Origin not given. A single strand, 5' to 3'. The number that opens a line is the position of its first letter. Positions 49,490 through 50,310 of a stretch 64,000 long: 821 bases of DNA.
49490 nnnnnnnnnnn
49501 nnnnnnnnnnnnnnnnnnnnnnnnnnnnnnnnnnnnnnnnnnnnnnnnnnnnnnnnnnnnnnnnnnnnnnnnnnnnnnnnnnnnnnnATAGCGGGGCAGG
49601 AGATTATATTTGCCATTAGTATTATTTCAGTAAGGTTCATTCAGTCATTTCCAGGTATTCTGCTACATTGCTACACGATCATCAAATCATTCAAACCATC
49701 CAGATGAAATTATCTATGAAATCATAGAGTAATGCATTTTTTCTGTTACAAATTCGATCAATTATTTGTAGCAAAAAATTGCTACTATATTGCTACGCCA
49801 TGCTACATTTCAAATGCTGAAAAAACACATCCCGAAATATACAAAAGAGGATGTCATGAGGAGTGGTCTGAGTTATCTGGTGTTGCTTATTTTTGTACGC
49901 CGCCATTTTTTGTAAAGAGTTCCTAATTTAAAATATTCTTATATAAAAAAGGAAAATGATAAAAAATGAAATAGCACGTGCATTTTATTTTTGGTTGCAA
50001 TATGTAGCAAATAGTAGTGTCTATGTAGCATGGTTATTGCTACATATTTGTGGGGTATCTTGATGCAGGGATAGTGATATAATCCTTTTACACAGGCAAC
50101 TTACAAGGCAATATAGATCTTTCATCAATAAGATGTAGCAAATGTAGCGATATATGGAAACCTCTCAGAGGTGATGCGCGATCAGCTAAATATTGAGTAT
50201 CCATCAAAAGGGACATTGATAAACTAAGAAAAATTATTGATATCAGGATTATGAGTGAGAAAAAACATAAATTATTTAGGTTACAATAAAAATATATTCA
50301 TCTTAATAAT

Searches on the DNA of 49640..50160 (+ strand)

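Call 55: search_dna_similar(query=window:49640-50160:+, collection=plasmids, mode=distant, max_rows=40)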
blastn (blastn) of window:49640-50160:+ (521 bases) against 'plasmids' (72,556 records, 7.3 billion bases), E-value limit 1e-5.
Records with a match: 10; places in all: 10; records where one place covers at least 80% of the query: 10.
Best place of each record, by identity: 80-90% 1; 60-80% 9.
By first word of the organism name: Legionella 10.
By predicted mobility (MOB-suite, as given by PLSDB): conjugative 8; non-mobilizable 2.
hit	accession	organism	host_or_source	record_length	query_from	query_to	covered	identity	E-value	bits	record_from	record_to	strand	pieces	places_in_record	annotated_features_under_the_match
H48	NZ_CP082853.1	Legionella anisa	-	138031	5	515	98%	85.2%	8e-157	560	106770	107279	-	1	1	none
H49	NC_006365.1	Legionella pneumophila str. Paris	-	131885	1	448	86%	79.3%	4e-97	361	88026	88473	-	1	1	none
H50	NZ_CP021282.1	Legionella pneumophila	Homo sapiens,human lung tissue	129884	1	448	86%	79.3%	4e-97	361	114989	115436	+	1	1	none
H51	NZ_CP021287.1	Legionella pneumophila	Homo sapiens,human lung tissue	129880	1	448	86%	79.3%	4e-97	361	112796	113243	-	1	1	none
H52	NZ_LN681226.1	Legionella hackeliae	-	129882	1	448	86%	79.3%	4e-97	361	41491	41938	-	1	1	none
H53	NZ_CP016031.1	Legionella pneumophila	Isolate,clinical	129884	1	448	86%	79.3%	4e-97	361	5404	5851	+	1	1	none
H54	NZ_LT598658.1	Legionella pneumophila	Homo sapiens,clinical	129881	1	448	86%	79.3%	4e-97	361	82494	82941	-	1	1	none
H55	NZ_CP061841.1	Legionella pneumophila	pure culture,drinking water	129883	1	448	86%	79.3%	4e-97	361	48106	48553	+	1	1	none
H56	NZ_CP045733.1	Legionella sp. MW5194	Water,water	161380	5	448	85%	73.6%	4e-59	236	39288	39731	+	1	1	none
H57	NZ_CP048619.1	Legionella pneumophila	-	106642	1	433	83%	75.0%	9e-74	285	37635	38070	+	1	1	none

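Call 57: get_annotated_region(hit=H48, flank=3000)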
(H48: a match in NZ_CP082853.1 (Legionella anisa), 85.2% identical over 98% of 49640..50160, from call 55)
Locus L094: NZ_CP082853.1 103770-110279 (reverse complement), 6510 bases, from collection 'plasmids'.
description: Legionella anisa strain FDAARGOS_1480 plasmid unnamed1, complete sequence
organism: Legionella anisa (NCBI taxid 28082)
taxonomy: Bacteria; Pseudomonadota; Gammaproteobacteria; Legionellales; Legionellaceae; Legionella; Legionella anisa
host: -; source: -; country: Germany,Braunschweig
typing (MOB-suite, as given by PLSDB): non-mobilizable; replicon rep_cluster_522
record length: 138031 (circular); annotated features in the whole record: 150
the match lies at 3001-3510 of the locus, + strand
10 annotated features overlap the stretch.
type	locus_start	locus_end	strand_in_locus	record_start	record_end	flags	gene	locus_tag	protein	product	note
CDS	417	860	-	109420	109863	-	-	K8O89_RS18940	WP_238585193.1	ATP-binding protein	-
CDS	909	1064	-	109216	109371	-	-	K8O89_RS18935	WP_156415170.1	hypothetical protein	-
CDS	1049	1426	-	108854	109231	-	-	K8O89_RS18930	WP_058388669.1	hypothetical protein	-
CDS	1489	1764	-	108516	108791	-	-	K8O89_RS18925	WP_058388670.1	ATP-binding protein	-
CDS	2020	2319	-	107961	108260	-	-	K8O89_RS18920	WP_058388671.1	helix-turn-helix transcriptional regulator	-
CDS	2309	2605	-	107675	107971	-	-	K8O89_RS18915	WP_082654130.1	type II toxin-antitoxin system mRNA interferase toxin, RelE/StbE family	-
CDS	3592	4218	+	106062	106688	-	-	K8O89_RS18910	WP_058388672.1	PAS and helix-turn-helix domain-containing protein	GO:0006355 - regulation of DNA-templated transcription [Evidence IEA]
CDS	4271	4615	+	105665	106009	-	-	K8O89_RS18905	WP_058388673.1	avidin/streptavidin family protein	-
CDS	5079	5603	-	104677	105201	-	-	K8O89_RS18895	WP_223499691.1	pyridoxamine 5'-phosphate oxidase family protein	-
CDS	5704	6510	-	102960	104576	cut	-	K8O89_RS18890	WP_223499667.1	YfjI family protein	-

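Call 58: get_annotated_region(hit=H56, flank=3000)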
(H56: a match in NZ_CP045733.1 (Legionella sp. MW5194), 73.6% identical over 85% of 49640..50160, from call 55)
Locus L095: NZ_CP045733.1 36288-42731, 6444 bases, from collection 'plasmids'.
description: Legionella sp. MW5194 plasmid unnamed1, complete sequence
organism: Legionella sp. MW5194 (NCBI taxid 2662448)
taxonomy: Bacteria; Pseudomonadota; Gammaproteobacteria; Legionellales; Legionellaceae; Legionella; Legionella sp. MW5194
host: -; source: Water,water; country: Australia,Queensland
typing (MOB-suite, as given by PLSDB): non-mobilizable
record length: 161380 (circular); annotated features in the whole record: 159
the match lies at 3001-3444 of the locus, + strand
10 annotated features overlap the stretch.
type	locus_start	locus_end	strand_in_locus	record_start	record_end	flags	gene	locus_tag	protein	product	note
CDS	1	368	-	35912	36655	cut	phbB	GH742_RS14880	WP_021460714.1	acetoacetyl-CoA reductase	GO:0042619 - poly-hydroxybutyrate biosynthetic process [Evidence IEA]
CDS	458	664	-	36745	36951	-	-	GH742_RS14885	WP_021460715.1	cold-shock protein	-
CDS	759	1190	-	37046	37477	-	-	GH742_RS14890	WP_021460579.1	hypothetical protein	-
CDS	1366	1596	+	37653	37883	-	-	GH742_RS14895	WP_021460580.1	hypothetical protein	-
CDS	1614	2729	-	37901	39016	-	-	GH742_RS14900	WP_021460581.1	hypothetical protein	-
CDS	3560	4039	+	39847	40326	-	-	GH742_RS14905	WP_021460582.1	hypothetical protein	-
CDS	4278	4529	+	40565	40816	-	-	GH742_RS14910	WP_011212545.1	type II toxin-antitoxin system prevent-host-death family antitoxin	GO:0008219 - cell death [Evidence IEA]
CDS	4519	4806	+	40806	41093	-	-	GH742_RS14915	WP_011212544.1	type II toxin-antitoxin system RelE/ParE family toxin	GO:0030541 - plasmid partitioning [Evidence IEA]; GO:0051290 - protein heterotetramerization [Evidence IEA]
CDS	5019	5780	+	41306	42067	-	-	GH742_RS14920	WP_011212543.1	MerR family transcriptional regulator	GO:0006355 - regulation of DNA-templated transcription [Evidence IEA]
CDS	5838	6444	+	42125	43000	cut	-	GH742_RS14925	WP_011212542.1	alpha/beta hydrolase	-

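Call 59: get_annotated_region(hit=H57, flank=3000)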
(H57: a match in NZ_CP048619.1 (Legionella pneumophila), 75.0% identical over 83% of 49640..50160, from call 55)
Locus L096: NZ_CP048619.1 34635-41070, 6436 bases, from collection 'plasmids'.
description: Legionella pneumophila strain ERS1305867 plasmid unnamed, complete sequence
organism: Legionella pneumophila (NCBI taxid 446)
taxonomy: Bacteria; Pseudomonadota; Gammaproteobacteria; Legionellales; Legionellaceae; Legionella; Legionella pneumophila
host: -; source: -; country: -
typing (MOB-suite, as given by PLSDB): conjugative; relaxase MOBF; mating-pair formation MPF_F
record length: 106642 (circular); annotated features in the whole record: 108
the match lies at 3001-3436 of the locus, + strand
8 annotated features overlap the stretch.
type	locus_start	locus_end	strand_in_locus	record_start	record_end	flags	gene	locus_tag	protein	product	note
CDS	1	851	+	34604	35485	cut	-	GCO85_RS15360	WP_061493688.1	hypothetical protein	-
CDS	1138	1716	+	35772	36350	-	-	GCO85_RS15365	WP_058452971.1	nucleotidyltransferase domain-containing protein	-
CDS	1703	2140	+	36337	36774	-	-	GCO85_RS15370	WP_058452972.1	hypothetical protein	-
CDS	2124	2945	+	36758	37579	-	-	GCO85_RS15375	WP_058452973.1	aminoglycoside adenylyltransferase family protein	-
CDS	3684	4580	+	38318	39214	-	-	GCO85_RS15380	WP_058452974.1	ORF6N domain-containing protein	-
CDS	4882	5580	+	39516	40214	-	-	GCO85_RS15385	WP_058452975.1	M15 family metallopeptidase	-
CDS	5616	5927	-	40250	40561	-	-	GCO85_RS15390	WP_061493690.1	hypothetical protein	-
CDS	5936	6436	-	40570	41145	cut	-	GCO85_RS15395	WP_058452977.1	pyridoxamine 5'-phosphate oxidase family protein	-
